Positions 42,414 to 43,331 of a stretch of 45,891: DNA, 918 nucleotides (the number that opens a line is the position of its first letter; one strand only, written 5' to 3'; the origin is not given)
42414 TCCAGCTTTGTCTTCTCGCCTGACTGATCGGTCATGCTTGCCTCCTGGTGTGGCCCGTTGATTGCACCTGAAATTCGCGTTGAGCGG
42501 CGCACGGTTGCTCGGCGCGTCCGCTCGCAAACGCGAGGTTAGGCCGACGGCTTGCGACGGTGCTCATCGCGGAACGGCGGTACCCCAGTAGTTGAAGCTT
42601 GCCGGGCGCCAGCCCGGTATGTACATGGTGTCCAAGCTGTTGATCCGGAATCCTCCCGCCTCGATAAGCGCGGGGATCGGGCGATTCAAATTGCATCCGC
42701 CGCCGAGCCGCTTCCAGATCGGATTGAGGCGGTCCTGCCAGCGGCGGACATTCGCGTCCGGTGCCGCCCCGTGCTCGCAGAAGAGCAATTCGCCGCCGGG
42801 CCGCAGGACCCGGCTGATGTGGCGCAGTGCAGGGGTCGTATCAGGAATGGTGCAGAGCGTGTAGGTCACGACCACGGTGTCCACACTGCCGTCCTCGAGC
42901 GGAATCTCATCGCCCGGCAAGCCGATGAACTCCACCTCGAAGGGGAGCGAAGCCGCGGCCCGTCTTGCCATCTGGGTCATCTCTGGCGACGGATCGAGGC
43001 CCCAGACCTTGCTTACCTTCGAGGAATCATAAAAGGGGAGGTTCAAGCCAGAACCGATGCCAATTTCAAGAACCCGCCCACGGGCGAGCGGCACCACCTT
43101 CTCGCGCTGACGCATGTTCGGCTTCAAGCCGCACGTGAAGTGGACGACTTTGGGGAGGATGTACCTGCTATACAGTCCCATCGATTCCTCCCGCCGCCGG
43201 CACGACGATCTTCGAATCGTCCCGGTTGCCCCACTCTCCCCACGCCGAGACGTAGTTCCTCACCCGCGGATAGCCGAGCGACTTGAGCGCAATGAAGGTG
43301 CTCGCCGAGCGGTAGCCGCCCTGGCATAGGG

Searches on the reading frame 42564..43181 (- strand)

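Call 64: search_protein_families(library=pfam, proteins=[window:42564-43181:-], max_evalue=0.001)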
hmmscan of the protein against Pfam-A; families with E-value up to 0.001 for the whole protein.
window:42564-43181:- (205 aa): 7 families
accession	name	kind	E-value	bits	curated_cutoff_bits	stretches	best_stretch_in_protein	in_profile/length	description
PF08241.18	Methyltransf_11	-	3e-20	73.1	21.2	1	38-134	1-95/95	Methyltransferase domain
PF13649.12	Methyltransf_25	-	3.5e-17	63.3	27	1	37-130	1-97/97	Methyltransferase domain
PF13489.12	Methyltransf_23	-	2.1e-14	54.1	27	1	32-149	21-130/164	Methyltransferase domain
PF08242.18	Methyltransf_12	-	1.4e-12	48.6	30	1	38-132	1-98/98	Methyltransferase domain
PF13847.12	Methyltransf_31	-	1.7e-12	47.7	27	1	36-149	6-126/145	Methyltransferase domain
PF01209.24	Ubie_methyltran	-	1.1e-11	45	20.1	1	51-137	66-154/233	ubiE/COQ5 methyltransferase family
PF05148.21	Methyltransf_8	-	0.00085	19.7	27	0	92-136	115-158/219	Hypothetical methyltransferase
